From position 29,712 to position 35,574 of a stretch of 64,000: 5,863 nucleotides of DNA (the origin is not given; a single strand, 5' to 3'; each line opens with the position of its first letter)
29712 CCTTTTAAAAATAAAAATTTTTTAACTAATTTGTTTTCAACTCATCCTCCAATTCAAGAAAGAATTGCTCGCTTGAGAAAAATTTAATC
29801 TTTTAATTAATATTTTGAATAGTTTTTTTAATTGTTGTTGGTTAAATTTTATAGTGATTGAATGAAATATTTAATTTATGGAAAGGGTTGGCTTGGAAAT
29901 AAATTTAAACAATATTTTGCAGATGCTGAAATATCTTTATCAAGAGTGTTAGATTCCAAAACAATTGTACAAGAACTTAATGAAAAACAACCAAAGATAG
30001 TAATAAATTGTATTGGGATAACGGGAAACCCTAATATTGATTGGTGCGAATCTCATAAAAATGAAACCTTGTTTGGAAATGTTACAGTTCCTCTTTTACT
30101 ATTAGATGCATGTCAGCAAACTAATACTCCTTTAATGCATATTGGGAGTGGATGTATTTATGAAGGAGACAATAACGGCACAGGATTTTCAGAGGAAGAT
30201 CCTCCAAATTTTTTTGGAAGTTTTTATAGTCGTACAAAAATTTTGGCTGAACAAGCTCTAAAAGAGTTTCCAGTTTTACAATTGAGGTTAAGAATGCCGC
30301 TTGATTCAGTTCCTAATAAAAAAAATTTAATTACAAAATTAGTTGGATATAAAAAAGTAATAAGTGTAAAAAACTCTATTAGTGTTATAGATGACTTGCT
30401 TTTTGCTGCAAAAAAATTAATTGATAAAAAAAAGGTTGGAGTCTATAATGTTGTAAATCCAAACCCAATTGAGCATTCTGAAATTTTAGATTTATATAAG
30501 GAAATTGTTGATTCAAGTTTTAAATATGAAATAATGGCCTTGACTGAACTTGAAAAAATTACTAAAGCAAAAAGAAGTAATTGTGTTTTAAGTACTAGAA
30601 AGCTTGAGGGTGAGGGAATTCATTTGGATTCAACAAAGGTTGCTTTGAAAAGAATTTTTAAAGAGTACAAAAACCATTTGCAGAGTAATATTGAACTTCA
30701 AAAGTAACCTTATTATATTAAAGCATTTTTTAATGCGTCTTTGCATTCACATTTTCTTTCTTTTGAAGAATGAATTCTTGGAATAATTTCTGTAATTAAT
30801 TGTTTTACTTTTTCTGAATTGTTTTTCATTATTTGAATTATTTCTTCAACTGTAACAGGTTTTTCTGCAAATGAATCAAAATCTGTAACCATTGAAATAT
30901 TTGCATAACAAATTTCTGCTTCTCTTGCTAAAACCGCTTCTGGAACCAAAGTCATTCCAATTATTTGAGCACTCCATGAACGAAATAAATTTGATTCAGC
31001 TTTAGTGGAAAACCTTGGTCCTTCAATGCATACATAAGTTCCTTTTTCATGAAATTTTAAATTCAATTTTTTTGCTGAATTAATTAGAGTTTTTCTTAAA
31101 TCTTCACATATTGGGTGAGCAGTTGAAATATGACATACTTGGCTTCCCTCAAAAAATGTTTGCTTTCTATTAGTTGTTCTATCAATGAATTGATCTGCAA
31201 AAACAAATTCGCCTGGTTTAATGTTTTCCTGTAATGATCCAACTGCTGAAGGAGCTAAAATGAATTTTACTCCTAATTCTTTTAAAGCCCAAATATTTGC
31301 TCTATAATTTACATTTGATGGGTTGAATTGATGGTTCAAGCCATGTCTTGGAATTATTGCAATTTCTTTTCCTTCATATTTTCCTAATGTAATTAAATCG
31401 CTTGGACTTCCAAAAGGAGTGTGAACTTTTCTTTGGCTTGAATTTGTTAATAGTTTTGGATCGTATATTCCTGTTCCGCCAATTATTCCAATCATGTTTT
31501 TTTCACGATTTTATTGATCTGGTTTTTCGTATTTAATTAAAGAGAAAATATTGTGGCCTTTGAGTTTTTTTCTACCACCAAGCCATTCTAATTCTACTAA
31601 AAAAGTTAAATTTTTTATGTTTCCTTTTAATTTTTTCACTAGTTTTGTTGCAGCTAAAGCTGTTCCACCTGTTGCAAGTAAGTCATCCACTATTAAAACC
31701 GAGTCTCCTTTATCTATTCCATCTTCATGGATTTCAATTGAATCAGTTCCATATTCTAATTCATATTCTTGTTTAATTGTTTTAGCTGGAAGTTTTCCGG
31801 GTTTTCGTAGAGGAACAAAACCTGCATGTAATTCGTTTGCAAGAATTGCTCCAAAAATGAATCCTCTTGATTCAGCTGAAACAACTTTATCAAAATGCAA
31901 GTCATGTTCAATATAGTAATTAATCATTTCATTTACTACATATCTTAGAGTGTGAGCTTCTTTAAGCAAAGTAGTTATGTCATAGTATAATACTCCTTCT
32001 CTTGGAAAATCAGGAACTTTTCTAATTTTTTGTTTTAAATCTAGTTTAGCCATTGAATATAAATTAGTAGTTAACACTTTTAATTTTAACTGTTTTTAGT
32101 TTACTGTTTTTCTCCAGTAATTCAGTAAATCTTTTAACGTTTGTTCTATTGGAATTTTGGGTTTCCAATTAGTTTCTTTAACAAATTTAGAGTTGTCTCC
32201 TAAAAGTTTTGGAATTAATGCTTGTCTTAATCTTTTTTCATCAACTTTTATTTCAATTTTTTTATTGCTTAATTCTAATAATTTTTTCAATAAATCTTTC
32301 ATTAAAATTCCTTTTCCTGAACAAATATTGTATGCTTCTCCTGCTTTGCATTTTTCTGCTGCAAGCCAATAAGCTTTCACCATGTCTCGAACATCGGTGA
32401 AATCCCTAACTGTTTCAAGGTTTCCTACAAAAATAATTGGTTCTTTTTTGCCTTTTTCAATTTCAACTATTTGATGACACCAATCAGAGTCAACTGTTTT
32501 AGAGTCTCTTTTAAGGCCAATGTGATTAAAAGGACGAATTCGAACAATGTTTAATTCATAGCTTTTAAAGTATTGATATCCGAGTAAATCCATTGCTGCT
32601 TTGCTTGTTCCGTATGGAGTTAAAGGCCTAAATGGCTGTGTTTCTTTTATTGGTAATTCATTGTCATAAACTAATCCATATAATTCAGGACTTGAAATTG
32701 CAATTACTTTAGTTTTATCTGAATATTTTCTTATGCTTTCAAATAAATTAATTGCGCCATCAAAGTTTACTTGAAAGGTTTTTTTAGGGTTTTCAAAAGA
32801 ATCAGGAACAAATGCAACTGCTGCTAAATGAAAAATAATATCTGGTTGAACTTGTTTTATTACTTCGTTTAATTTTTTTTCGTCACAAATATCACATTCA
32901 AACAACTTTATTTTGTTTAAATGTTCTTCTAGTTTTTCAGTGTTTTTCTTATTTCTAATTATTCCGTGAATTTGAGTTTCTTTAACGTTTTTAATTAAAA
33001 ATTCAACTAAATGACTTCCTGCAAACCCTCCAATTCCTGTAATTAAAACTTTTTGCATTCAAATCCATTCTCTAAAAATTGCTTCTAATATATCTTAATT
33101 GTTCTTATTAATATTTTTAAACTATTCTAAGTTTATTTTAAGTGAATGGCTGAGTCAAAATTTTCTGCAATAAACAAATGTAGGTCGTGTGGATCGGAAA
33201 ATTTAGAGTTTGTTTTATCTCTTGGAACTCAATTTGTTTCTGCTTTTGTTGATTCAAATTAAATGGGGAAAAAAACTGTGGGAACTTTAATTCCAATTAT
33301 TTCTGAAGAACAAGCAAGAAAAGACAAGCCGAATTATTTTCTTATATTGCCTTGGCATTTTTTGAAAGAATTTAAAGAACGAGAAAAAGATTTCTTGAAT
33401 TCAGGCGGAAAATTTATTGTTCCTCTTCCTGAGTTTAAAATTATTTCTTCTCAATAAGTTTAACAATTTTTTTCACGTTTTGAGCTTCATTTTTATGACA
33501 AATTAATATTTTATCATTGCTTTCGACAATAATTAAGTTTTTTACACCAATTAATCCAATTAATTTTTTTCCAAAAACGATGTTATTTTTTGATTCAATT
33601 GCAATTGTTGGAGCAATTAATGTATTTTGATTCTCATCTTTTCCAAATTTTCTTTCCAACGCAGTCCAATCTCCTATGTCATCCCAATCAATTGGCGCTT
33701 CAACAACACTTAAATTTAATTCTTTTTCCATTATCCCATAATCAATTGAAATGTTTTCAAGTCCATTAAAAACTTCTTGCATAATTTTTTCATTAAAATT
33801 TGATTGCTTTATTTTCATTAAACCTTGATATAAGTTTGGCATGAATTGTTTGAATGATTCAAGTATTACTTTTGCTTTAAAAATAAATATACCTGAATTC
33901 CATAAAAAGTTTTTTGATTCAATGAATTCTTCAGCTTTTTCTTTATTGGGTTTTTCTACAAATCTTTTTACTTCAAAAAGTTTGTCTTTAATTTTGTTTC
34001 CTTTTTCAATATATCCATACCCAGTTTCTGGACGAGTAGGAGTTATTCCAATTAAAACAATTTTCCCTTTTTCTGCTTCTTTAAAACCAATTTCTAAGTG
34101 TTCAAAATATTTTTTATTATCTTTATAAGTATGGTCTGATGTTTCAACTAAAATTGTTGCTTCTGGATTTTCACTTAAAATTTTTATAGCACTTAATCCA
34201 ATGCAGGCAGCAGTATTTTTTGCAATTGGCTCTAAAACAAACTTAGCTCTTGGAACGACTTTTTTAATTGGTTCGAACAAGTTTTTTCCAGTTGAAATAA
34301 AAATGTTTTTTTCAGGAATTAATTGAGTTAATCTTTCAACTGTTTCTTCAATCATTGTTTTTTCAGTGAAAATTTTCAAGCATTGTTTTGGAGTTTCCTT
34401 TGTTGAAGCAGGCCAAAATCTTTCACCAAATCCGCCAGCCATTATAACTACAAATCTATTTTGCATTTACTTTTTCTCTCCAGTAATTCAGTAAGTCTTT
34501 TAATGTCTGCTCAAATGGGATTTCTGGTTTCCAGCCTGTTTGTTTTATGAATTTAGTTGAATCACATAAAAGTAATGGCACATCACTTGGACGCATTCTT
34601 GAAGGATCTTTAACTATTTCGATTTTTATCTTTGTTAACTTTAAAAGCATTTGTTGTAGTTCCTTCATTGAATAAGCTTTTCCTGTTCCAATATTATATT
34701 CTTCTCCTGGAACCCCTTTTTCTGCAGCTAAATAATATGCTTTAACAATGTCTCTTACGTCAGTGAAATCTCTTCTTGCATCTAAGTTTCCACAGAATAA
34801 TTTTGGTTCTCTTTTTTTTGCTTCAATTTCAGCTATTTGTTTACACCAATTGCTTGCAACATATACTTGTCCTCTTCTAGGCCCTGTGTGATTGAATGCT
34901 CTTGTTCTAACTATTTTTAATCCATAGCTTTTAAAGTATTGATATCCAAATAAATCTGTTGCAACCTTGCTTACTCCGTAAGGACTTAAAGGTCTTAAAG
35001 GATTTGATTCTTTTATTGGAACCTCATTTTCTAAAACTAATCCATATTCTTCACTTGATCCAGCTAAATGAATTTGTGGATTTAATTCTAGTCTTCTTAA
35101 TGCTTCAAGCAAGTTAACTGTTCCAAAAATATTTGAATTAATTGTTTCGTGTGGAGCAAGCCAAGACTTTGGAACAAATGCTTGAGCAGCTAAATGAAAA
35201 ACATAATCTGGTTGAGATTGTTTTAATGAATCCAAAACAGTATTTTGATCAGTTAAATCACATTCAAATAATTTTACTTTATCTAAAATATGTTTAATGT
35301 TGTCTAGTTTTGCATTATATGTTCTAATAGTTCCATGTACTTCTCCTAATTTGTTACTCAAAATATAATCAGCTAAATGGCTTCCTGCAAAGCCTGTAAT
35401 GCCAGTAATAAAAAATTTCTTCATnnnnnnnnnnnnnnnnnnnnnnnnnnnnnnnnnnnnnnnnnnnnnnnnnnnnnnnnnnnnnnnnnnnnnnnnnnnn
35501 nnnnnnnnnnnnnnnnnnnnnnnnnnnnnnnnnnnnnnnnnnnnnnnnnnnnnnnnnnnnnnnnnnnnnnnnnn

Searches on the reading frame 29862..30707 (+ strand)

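Call 63: search_protein_families(library=pfam, proteins=[window:29862-30707:+], max_evalue=0.0001)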
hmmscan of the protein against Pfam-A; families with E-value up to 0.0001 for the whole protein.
window:29862-30707:+ (281 aa): 2 families
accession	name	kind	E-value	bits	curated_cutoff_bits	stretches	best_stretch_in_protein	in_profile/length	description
PF04321.23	RmlD_sub_bind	-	9.8e-15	54.8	27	1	9-269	10-285/287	RmlD substrate binding domain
PF01370.27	Epimerase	-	2.8e-09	37.2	20.9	1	28-135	49-155/240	NAD dependent epimerase/dehydratase family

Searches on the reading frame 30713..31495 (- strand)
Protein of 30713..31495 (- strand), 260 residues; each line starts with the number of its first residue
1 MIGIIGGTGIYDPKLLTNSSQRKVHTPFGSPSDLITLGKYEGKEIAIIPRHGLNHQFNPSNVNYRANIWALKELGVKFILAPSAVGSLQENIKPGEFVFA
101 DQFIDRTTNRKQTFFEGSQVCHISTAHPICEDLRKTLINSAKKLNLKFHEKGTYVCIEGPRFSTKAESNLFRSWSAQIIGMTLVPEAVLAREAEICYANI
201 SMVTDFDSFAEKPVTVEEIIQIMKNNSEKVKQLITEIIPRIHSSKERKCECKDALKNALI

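Call 63: search_protein_families(library=pfam, proteins=[window:30713-31495:-], max_evalue=0.0001)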
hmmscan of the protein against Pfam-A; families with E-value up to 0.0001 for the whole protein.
window:30713-31495:- (260 aa): 1 family
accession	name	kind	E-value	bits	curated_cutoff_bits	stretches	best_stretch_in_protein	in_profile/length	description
PF01048.26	PNP_UDP_1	-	6.2e-49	166.9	25.1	1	2-238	2-232/233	Phosphorylase superfamily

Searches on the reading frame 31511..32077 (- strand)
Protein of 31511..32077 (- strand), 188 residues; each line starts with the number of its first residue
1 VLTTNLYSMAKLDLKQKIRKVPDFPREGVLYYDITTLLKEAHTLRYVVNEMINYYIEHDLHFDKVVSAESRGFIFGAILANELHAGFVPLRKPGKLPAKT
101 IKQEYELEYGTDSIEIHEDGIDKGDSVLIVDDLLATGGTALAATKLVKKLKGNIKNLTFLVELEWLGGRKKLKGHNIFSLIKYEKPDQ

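Call 63: search_protein_families(library=pfam, proteins=[window:31511-32077:-], max_evalue=0.0001)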
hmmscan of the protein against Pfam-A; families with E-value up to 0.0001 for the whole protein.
window:31511-32077:- (188 aa): 1 family
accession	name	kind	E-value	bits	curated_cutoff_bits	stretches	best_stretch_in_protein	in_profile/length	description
PF00156.33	Pribosyltran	-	3e-11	43.3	26.3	1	44-151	11-114/158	Phosphoribosyl transferase domain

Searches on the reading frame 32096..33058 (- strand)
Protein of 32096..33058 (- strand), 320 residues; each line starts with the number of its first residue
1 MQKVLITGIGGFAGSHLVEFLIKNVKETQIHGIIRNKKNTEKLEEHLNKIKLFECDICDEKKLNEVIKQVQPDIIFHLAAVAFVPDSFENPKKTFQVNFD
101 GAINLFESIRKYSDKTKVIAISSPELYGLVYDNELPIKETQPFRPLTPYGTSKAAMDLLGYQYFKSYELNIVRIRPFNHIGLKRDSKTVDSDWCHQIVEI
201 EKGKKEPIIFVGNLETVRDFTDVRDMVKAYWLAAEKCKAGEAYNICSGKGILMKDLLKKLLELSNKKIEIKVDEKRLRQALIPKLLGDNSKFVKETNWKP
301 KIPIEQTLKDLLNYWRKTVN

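Call 63: search_protein_families(library=pfam, proteins=[window:32096-33058:-], max_evalue=0.0001)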
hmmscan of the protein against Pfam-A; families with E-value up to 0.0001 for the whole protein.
window:32096-33058:- (320 aa): 7 families
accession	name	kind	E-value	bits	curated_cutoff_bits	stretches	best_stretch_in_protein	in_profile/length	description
PF16363.11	GDP_Man_Dehyd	-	5e-74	250.2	27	1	5-310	1-331/332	GDP-mannose 4,6 dehydratase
PF01370.27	Epimerase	-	1.7e-56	191.8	20.9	1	4-246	1-240/240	NAD dependent epimerase/dehydratase family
PF02719.21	Polysacc_synt_2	-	2.8e-15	56.7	20.2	1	4-123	1-128/293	Polysaccharide biosynthesis protein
PF01073.25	3Beta_HSD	-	5e-13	49.2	22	1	5-126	1-119/280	3-beta hydroxysteroid dehydrogenase/isomerase family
PF04321.23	RmlD_sub_bind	-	8.2e-12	45.2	27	1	3-159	2-135/287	RmlD substrate binding domain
PF07993.18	NAD_binding_4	-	2e-09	37.4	20.1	1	6-176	1-204/258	Male sterility protein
PF00106.31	adh_short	-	1.9e-05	24.6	26.6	0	3-157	2-157/195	short chain dehydrogenase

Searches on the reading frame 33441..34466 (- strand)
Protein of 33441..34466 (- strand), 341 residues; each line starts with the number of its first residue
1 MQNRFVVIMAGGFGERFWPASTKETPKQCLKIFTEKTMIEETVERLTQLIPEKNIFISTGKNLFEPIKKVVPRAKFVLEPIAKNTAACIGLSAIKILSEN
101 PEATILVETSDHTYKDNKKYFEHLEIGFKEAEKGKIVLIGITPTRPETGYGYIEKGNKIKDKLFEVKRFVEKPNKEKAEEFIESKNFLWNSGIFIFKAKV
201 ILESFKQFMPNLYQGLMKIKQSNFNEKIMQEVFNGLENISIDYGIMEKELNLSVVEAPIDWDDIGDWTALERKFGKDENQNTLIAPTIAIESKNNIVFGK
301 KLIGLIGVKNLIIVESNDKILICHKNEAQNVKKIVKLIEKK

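Call 63: search_protein_families(library=pfam, proteins=[window:33441-34466:-], max_evalue=0.0001)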
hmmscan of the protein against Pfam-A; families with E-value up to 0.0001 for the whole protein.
window:33441-34466:- (341 aa): 2 families
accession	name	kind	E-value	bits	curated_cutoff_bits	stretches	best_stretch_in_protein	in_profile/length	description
PF00483.29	NTP_transferase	-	3.5e-37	128.7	21.2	1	7-278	3-243/245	Nucleotidyl transferase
PF22640.1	ManC_GMP_beta-helix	-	7e-15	55.1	27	1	288-336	4-53/55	MannoseP isomerase/GMP-like beta-helix domain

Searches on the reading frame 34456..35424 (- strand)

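Call 63: search_protein_families(library=pfam, proteins=[window:34456-35424:-], max_evalue=0.0001)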
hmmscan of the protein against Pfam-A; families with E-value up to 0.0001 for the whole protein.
window:34456-35424:- (322 aa): 6 families
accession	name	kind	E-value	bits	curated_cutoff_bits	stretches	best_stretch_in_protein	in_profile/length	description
PF16363.11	GDP_Man_Dehyd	-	6.3e-81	272.8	27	1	5-310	1-331/332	GDP-mannose 4,6 dehydratase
PF01370.27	Epimerase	-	1.4e-57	195.3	20.9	1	5-246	2-240/240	NAD dependent epimerase/dehydratase family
PF02719.21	Polysacc_synt_2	-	8.2e-12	45.3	20.2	1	5-114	2-120/293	Polysaccharide biosynthesis protein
PF01073.25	3Beta_HSD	-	1e-06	28.4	22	1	6-115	2-109/280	3-beta hydroxysteroid dehydrogenase/isomerase family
PF04321.23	RmlD_sub_bind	-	1.6e-06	27.8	27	1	4-159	3-135/287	RmlD substrate binding domain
PF07993.18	NAD_binding_4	-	0.0001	22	20.1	0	6-164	1-192/258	Male sterility protein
